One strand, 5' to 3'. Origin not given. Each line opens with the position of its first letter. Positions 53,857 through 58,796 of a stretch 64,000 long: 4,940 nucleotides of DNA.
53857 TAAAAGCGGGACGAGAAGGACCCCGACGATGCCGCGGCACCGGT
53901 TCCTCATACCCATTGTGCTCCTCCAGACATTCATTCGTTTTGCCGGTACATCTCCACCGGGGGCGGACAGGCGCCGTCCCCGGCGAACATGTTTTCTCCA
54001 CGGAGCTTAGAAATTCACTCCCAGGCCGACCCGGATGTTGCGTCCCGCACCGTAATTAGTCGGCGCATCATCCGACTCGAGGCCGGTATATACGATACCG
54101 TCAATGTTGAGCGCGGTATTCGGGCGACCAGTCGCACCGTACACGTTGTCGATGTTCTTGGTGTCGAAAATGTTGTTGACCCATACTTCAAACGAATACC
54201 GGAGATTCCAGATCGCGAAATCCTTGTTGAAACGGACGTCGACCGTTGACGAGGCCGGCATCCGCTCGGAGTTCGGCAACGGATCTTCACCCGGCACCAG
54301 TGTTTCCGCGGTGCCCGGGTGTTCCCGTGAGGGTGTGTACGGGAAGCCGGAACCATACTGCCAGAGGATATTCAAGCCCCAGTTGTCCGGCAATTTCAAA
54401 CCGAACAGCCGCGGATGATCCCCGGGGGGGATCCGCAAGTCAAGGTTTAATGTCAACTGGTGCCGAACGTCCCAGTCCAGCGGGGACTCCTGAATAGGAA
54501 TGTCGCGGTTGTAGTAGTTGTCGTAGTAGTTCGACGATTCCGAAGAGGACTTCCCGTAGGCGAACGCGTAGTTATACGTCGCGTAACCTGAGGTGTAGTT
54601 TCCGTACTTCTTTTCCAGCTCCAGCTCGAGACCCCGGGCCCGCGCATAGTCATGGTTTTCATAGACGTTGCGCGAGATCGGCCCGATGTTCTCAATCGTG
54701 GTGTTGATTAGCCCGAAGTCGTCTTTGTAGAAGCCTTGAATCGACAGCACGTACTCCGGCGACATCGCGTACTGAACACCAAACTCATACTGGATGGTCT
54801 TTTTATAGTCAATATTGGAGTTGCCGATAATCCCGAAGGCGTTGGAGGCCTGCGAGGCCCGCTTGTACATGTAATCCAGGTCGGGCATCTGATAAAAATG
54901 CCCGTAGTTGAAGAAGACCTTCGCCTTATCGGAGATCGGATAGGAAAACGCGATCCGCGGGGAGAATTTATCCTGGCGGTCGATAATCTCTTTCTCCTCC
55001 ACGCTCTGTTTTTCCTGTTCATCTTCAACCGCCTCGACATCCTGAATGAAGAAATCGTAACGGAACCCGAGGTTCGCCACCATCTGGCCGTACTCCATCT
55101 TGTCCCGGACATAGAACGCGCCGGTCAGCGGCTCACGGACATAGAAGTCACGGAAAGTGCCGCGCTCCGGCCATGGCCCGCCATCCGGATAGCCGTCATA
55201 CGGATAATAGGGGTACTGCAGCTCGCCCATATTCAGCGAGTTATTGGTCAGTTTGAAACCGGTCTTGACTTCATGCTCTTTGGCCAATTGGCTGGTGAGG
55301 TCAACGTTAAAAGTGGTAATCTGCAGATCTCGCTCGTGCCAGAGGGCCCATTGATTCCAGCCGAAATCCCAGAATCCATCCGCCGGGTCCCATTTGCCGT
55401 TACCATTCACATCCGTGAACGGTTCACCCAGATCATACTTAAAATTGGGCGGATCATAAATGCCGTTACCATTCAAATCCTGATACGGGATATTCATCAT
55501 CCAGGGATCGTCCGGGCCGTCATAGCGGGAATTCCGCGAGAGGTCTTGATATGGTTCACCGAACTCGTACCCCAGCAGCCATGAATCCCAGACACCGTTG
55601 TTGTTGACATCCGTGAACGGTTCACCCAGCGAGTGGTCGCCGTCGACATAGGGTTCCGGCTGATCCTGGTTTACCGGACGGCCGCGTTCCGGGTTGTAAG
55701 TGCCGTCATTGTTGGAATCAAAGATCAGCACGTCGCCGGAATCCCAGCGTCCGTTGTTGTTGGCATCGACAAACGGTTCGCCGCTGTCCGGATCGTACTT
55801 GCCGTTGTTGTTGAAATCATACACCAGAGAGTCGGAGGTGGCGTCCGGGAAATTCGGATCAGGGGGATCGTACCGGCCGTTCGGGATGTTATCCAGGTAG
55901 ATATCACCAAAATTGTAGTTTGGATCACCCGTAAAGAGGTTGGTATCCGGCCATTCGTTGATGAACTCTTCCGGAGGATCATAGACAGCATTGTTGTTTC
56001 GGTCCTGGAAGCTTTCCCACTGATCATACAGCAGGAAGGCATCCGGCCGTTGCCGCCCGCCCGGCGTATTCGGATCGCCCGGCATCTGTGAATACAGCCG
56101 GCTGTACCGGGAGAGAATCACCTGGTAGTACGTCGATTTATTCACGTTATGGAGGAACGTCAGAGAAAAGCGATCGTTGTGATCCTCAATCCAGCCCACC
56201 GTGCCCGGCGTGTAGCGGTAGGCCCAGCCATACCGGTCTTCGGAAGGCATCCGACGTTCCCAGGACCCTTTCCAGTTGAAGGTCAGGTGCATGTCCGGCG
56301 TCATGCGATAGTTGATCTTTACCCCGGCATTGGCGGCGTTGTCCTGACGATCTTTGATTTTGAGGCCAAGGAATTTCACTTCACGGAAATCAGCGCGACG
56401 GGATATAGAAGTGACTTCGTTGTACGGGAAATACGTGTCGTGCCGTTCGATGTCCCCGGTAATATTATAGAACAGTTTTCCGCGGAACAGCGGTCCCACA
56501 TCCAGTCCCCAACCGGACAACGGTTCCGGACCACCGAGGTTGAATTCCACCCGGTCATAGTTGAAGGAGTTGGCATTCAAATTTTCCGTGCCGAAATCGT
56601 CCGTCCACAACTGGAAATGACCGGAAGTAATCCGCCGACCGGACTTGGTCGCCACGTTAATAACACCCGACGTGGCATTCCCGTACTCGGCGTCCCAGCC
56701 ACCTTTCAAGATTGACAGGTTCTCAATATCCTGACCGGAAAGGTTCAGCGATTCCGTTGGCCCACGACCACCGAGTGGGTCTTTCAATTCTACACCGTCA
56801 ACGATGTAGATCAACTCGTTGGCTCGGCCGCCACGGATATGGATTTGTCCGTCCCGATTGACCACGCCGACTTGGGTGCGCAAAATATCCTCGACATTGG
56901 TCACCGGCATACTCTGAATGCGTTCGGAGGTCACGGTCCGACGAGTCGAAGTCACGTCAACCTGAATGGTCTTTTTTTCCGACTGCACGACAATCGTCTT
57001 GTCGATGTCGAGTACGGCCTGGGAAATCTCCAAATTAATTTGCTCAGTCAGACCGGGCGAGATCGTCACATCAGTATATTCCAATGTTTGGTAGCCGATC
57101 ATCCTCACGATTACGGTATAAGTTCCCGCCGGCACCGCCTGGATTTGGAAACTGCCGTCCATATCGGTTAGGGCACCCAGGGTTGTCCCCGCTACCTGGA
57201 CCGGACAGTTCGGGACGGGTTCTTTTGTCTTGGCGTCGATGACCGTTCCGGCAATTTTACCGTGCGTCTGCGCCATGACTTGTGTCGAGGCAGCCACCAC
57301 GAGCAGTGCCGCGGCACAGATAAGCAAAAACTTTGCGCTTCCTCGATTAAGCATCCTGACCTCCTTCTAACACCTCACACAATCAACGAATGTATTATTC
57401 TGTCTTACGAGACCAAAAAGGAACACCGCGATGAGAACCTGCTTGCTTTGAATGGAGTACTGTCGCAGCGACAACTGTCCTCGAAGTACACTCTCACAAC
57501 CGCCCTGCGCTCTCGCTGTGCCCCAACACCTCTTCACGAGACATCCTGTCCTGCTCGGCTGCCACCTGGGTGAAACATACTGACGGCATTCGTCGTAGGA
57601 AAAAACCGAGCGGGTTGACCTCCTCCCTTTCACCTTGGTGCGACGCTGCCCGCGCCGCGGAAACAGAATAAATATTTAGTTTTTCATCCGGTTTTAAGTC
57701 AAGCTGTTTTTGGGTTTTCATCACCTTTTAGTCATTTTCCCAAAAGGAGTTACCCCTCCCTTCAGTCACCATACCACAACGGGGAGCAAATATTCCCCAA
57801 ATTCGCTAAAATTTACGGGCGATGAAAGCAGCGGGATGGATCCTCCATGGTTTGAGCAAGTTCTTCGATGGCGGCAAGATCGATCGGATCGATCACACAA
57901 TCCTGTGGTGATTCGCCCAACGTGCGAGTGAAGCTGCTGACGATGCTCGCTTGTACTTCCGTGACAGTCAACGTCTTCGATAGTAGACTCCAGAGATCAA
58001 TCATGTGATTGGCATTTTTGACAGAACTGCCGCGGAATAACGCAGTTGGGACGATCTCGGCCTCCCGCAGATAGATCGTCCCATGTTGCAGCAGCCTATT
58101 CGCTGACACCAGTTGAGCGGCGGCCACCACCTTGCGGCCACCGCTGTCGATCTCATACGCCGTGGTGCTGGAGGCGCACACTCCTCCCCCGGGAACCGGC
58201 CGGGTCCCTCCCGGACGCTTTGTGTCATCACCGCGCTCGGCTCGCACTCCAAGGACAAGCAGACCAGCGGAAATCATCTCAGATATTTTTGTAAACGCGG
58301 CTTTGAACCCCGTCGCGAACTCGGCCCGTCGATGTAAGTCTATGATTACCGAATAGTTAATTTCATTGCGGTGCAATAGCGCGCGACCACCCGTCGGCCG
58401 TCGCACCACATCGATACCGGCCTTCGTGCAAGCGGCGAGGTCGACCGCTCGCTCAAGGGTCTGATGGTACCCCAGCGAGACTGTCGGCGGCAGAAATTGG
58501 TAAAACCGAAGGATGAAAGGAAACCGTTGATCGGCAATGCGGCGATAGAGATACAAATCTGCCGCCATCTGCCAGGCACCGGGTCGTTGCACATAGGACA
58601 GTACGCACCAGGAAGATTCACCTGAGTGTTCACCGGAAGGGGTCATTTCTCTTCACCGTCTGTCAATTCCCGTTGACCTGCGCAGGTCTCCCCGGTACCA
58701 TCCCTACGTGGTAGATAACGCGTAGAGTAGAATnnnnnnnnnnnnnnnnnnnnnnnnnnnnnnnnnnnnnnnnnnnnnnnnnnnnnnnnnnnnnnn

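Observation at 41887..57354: Seven-gene outer-membrane module: Oar/SusC-like TonB-dependent barrel, three paralogous ~870-aa cargo-like proteins interleaved with two PorV-like barrels, and a 651-aa lipoprotein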

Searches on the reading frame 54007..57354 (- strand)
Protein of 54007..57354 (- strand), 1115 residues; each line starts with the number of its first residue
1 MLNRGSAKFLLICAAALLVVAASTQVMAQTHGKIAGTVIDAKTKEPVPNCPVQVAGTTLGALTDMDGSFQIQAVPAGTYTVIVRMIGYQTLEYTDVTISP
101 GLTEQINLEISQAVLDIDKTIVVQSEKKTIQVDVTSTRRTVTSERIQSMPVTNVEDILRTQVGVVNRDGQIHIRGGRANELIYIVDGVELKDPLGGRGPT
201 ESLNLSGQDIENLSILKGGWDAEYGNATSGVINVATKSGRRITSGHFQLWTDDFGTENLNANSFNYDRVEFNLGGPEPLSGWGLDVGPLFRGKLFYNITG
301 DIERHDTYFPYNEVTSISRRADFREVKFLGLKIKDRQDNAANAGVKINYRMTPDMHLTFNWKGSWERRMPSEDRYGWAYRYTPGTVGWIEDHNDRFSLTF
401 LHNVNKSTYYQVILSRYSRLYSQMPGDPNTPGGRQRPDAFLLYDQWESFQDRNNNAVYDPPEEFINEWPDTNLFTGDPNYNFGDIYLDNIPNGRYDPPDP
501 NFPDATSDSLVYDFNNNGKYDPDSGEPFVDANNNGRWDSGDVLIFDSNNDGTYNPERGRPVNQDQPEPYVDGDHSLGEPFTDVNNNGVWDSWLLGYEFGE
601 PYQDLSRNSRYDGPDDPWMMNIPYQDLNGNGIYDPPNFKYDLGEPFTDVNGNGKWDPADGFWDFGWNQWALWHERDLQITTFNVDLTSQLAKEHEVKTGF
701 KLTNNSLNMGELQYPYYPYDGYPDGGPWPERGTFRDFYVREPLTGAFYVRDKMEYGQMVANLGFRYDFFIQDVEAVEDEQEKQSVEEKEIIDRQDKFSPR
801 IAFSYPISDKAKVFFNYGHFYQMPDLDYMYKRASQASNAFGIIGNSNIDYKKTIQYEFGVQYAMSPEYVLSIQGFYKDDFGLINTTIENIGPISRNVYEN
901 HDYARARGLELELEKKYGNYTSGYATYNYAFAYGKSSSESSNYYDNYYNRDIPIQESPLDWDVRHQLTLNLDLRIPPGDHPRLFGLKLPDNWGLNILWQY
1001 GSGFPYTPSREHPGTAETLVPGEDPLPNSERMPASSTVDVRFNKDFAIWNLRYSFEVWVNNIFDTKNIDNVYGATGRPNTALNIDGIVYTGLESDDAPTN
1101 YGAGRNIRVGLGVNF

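Call 4: search_protein_families(library=pfam, proteins=[window:54007-57354:-], max_evalue=0.1)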
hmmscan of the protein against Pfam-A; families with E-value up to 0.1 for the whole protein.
window:54007-57354:- (1115 aa): 7 families
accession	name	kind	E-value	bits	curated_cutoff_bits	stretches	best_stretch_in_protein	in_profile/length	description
PF00593.30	TonB_dep_Rec_b-barrel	-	3.2e-21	77.2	27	1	548-1062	12-436/436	TonB dependent receptor-like, beta-barrel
PF13715.12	CarbopepD_reg_2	-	1.1e-20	73.9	32.2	1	34-122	1-88/88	CarboxypepD_reg-like domain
PF13620.12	CarboxypepD_reg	-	4.3e-18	65.9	32.3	1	34-109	2-80/82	Carboxypeptidase regulatory-like domain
PF07715.20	Plug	-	3.4e-12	47.3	23.9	1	132-231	3-107/107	TonB-dependent Receptor Plug Domain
PF09430.16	EMC7_beta-sandw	-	0.0002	22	26.6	1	46-112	6-74/122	ER membrane protein complex subunit 7, beta-sandwich domain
PF14686.12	fn3_3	-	0.0045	17.2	24.4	1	63-104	31-73/75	Polysaccharide lyase family 4, domain II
PF14874.12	PapD-like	-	0.055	14.1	27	0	91-135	52-98/102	Flagellar-associated PapD-like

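Call 5: search_protein_families(library=ncbifam, proteins=[window:54007-57354:-], max_evalue=0.1)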
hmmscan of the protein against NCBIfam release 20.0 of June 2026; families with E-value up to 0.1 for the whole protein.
window:54007-57354:- (1115 aa): 12 families
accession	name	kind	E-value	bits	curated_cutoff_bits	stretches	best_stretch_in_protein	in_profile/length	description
TIGR04056.1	OMP_RagA_SusC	subfamily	7.9e-25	87.4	368.25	1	33-240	2-207/981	SusC/RagA family TonB-linked outer membrane protein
TIGR01785.1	TonB-hemin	subfamily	2e-17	62.9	316.85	2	744-1115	365-677/677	TonB-dependent heme/hemoglobin receptor family protein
TIGR01786.1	TonB-hemlactrns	subfamily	9.9e-15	53.9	323.75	2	120-239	2-136/719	TonB-dependent hemoglobin/transferrin/lactoferrin family receptor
NF052345.1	S_layer_anammox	exception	2.8e-10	38.3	1400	1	22-161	1303-1437/1596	Kustd1514 family S-layer glycoprotein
NF041535.1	TonB_rec_PqqU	equivalog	1.4e-08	33.6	1200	1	183-256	72-149/676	TonB-dependent receptor PqqU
NF049946.1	TonB_dep_CU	exception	1.3e-07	30.3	700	2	129-244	62-177/683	TonB-dependent receptor, CU motif-type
NF049944.1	TonB_dep_PUIUD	equivalog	4e-06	25.4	850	1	746-948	395-588/686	TonB-dependent receptor, PUIUD motif-type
NF010010.0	PRK13483.1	equivalog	0.0029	15.7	927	1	795-942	402-554/660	ligand-gated channel protein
NF049947.1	TonB_dep_PCPU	exception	0.0061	14.8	800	1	114-244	41-171/685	TonB-dependent receptor, PCPU motif-type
NF007465.0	PRK10044.1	equivalog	0.012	13.9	803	1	746-930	445-603/726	ferrichrome porin FhuA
TIGR04057.1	SusC_RagA_signa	signature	0.024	14.4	46.2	1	209-237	1-31/31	SusC/RagA subfamily TonB-dependent outer membrane receptor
NF053590.1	TonB_dep_TOL0244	equivalog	0.03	12.9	645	0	174-241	73-144/604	TOL_0244 family TonB-dependent receptor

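Call 56: search_solved_structures(query=window:54007-57354:-, max_evalue=0.001)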
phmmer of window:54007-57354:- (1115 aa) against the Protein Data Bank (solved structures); distinct sequences matched with E-value up to 0.001: 4.
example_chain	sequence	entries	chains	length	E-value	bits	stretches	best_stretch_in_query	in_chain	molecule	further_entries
4wi0_B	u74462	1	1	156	7.9e-06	27.3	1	41-100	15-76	Cellulosomal scaffoldin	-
6v81_A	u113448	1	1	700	9.1e-06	27.1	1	181-254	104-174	Probable TonB-dependent receptor YncD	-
9c4o_A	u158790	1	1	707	1e-05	26.9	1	182-254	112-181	Pyrroloquinoline quinone transporter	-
4u3s_B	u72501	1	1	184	1.1e-05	26.9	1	38-100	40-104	Cellulosomal scaffoldin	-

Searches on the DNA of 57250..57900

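Call 54: search_rna_families(source=window, start=57250, end=57900, threshold=evalue, max_evalue=1)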
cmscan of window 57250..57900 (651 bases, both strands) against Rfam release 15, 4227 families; matches with E-value up to 1: 0.
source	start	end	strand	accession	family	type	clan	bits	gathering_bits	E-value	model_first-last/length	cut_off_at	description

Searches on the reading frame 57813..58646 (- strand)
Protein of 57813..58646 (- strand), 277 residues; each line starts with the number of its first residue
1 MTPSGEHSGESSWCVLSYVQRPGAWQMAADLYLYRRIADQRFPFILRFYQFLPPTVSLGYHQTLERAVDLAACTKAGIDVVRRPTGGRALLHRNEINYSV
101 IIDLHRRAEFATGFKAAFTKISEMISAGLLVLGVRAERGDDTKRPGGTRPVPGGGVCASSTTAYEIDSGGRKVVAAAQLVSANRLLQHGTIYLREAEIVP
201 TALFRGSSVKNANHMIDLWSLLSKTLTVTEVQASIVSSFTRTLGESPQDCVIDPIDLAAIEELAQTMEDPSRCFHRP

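Call 10: search_protein_families(library=pfam, proteins=[window:57813-58646:-], max_evalue=0.001)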
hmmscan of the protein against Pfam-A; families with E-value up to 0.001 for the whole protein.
window:57813-58646:- (277 aa): 2 families
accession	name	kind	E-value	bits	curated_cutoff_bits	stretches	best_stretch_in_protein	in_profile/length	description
PF21948.1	LplA-B_cat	-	7.4e-28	98.3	27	1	24-239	3-199/200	Lipoyl protein ligase A/B catalytic domain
PF03099.24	BPL_LplA_LipB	-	7.8e-09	36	21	1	63-193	11-130/133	Biotin/lipoate A/B protein ligase family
